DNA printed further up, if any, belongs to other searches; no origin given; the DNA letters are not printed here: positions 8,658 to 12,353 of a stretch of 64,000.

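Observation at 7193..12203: Orphan REC plus REC-Hpt phosphorelay pair divergently arranged with an 1131-aa fused NfnAB/SudAB-like flavoprotein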

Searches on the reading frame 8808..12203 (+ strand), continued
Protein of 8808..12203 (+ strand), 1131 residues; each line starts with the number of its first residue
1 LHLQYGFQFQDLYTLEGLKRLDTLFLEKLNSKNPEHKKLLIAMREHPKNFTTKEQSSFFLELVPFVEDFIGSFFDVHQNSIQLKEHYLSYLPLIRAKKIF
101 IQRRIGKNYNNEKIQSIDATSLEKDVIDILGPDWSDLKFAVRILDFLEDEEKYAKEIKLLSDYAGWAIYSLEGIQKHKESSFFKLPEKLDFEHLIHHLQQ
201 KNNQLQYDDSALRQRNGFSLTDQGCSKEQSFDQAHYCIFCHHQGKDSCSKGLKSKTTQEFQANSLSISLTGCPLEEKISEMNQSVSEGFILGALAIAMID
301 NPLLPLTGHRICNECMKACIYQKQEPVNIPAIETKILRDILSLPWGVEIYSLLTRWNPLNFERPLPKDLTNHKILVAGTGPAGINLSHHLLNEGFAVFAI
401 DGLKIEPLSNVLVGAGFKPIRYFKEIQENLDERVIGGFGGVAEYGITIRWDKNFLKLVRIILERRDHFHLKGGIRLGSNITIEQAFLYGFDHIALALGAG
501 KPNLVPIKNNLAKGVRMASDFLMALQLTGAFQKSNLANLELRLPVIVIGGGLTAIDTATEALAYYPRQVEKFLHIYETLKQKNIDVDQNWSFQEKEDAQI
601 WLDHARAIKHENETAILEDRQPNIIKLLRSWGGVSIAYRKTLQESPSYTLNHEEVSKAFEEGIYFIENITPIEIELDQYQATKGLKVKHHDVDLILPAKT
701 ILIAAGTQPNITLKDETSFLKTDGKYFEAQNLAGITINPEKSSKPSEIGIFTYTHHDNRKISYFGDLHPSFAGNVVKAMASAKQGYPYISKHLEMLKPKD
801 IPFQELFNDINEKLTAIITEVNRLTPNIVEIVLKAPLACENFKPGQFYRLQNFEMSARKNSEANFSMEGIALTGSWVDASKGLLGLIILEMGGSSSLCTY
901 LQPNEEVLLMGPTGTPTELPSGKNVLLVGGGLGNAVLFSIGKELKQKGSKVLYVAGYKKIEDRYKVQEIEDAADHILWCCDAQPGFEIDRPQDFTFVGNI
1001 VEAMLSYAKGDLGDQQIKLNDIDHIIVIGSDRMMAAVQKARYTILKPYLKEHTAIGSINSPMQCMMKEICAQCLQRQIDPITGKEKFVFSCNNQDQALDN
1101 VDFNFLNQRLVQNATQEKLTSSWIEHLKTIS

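Call 32: search_solved_structures(query=window:8808-12203:+, max_evalue=0.001, show_alignments=0)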
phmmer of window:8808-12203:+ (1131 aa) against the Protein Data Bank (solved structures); distinct sequences matched with E-value up to 0.001: 10.
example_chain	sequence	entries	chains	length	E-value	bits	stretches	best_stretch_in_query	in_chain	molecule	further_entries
5jca_S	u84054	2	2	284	4.4e-11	44.8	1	820-977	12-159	NADH-dependent Ferredoxin:NADP Oxidoreductase (NfnI) subunit beta | NADH-dependent Ferredoxin:NADP Oxidoreductase subunit beta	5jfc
4ylf_A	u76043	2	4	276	1.1e-10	43.5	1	827-986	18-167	Dihydroorotate dehydrogenase B (NAD(+)), electron transfer subunit homolog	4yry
5jca_L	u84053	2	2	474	2.9e-09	38.8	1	439-563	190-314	NADH-dependent Ferredoxin:NADP Oxidoreductase (NfnI) subunit alpha | NADH-dependent Ferredoxin:NADP Oxidoreductase subunit alpha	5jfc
5vj7_A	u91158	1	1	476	3.6e-09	38.4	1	439-563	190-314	Oxidoreductase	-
5ksw_B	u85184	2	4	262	1.5e-06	29.7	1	817-968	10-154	Dihydroorotate dehydrogenase B (NAD(+)), electron transfer subunit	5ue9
7mfm_I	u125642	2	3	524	3.3e-06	28.6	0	438-572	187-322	Glutamate synthase (NADPH) small chain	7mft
4ylf_B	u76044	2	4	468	5e-06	28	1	439-565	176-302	Dihydropyrimidine dehydrogenase subunit A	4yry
9bov_A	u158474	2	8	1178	1.3e-05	26.7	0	438-565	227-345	Molybdopterin oxidoreductase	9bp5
1ep3_B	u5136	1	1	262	2.8e-05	25.6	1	820-959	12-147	DIHYDROOROTATE DEHYDROGENASE B (PYRK SUBUNIT)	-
1ep1_B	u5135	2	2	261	3.1e-05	25.4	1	820-959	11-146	DIHYDROOROTATE DEHYDROGENASE B (PYRK SUBUNIT)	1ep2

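Call 80: find_encoding_contigs(protein=P0208, flank=7000, max_places=1)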
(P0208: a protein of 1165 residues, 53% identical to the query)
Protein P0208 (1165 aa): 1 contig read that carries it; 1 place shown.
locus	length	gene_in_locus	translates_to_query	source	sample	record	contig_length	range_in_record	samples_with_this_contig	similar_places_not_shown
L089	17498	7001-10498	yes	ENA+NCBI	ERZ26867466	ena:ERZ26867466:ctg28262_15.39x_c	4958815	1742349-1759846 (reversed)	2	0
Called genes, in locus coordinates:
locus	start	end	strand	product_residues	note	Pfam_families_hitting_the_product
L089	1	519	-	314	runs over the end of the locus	PF01297:ZnuA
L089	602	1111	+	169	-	PF01475:FUR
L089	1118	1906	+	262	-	PF00005:ABC_tran, PF13304:AAA_21 (faint)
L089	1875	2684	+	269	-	PF00950:ABC-3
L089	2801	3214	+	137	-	PF20332:DUF6627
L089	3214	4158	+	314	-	PF13529:Peptidase_C39_2, PF13428:TPR_14 (faint), PF13432:TPR_16 (weak), PF14559:TPR_19 (faint)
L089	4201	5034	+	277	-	PF27522:YDMC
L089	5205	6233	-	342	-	PF02628:COX15-CtaA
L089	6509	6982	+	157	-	PF01047:MarR, PF12802:MarR_2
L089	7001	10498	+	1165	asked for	PF27156:RP005_N, PF07992:Pyr_redox_2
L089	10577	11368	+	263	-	PF00561:Abhydrolase_1, PF12146:Hydrolase_4, PF12697:Abhydrolase_6, PF00561:Abhydrolase_1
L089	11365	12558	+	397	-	PF00296:Bac_luciferase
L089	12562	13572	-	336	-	PF12852:Cupin_6, PF12833:HTH_18, PF00165:HTH_AraC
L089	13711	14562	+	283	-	PF01209:Ubie_methyltran, PF13649:Methyltransf_25, PF13847:Methyltransf_31, PF08241:Methyltransf_11, PF08242:Methyltransf_12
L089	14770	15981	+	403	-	PF13433:Peripla_BP_5, PF13458:Peripla_BP_6, PF01094:ANF_receptor (weak)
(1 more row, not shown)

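Call 81: find_encoding_contigs(protein=P0213, flank=7000, max_places=1)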
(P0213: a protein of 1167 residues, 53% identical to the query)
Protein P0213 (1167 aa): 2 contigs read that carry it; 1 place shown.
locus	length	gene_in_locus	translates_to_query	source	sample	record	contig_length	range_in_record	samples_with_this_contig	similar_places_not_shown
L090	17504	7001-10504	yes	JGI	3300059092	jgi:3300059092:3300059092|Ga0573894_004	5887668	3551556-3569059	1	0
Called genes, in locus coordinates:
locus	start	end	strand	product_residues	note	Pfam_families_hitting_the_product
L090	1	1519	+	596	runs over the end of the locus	PF07719:TPR_2 (faint), PF09976:TPR_21 (faint), PF12569:NatA_aux_su (faint), PF12895:ANAPC3 (faint), PF13181:TPR_8 (faint), PF14559:TPR_19 (weak), PF13432:TPR_16, PF13414:TPR_11 (weak), +11 more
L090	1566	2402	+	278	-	PF00288:GHMP_kinases_N, PF08544:GHMP_kinases_C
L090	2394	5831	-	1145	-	-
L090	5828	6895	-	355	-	PF02628:COX15-CtaA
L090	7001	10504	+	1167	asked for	PF27156:RP005_N, PF07992:Pyr_redox_2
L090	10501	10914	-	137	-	PF01124:MAPEG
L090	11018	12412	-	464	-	PF01554:MatE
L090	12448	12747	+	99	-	PF07883:Cupin_2 (weak)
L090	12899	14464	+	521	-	-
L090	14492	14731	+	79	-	PF01037:AsnC_trans_reg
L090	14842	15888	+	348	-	PF00144:Beta-lactamase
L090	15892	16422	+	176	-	PF03350:UPF0114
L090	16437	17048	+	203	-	-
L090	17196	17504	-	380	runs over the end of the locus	PF04909:Amidohydro_2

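Call 82: find_encoding_contigs(protein=P0177, flank=7000, max_places=1)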
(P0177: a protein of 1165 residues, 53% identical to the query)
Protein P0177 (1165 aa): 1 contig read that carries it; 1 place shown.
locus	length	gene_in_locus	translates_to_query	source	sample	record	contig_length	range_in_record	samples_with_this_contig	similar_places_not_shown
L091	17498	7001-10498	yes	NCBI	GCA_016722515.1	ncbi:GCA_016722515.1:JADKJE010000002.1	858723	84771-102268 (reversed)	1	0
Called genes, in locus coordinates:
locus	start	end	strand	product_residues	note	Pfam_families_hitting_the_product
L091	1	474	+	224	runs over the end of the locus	PF13500:AAA_26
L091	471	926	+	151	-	PF00383:dCMP_cyt_deam_1, PF14437:MafB19-deam, PF14439:Bd3614-deam (weak)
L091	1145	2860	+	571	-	PF03460:NIR_SIR_ferr, PF01077:NIR_SIR, PF03460:NIR_SIR_ferr, PF01077:NIR_SIR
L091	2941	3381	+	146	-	PF13241:NAD_binding_7 (weak), PF14824:Sirohm_synth_M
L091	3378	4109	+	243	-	PF01507:PAPS_reduct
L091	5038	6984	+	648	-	PF00009:GTP_EFTU, PF01926:MMR_HSR1 (faint), PF01656:CbiA (faint), PF03144:GTP_EFTU_D2 (weak), PF22594:GTP-eEF1A_C, PF01583:APS_kinase, PF08433:KTI12 (weak), PF13671:AAA_33 (weak)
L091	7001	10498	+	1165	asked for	PF27156:RP005_N, PF07992:Pyr_redox_2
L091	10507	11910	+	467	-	PF08448:PAS_4 (weak), PF00512:HisKA, PF02518:HATPase_c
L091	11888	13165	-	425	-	PF04932:Wzy_C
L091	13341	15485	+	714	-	PF00771:FHIPEP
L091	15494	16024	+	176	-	PF01625:PMSR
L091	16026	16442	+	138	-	PF01641:SelR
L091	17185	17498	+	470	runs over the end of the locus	PF00006:ATP-synt_ab, PF18269:T3SS_ATPase_C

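Call 83: find_related_loci(query=A3, collection=metagenome_contigs, flank=6000)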
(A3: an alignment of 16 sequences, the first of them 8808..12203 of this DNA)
Query A3 (1131 aa) in metagenome_contigs; peptide patterns used: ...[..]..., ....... (x = any residue, [..] = any of these).
600 stretches matched a pattern (row limit reached: there are more); 580 encode a relative of the query (tblastn E <= 1e-3); the best 80 are kept; 80 distinct loci.
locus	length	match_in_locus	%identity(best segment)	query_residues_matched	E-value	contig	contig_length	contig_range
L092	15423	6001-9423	53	1-1126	0e+0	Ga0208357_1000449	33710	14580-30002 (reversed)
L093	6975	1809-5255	52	1-1124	0e+0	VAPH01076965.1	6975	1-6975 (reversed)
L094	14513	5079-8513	53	1-1126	0e+0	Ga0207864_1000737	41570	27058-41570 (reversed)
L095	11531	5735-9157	51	1-1126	0e+0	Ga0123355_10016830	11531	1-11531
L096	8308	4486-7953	54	1-1124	0e+0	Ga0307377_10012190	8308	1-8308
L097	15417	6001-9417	53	1-1126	0e+0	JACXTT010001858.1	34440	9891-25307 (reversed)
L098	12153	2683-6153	52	1-1126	0e+0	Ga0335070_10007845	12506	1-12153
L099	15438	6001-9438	53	1-1126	0e+0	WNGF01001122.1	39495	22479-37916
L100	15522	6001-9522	52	10-1126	0e+0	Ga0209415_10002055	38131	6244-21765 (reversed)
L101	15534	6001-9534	52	1-1126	0e+0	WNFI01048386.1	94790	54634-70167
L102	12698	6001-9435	53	1-1126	0e+0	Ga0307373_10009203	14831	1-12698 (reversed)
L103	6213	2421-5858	53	1-1126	0e+0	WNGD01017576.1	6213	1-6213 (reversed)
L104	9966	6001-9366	55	1-1124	0e+0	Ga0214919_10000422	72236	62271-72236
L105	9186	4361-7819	52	5-1126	0e+0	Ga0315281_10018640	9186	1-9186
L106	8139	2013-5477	52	2-1124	0e+0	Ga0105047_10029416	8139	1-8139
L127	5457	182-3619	52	6-1131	0e+0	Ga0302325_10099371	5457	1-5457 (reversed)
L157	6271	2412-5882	51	1-1131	0e+0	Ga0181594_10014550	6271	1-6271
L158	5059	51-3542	51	3-1131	0e+0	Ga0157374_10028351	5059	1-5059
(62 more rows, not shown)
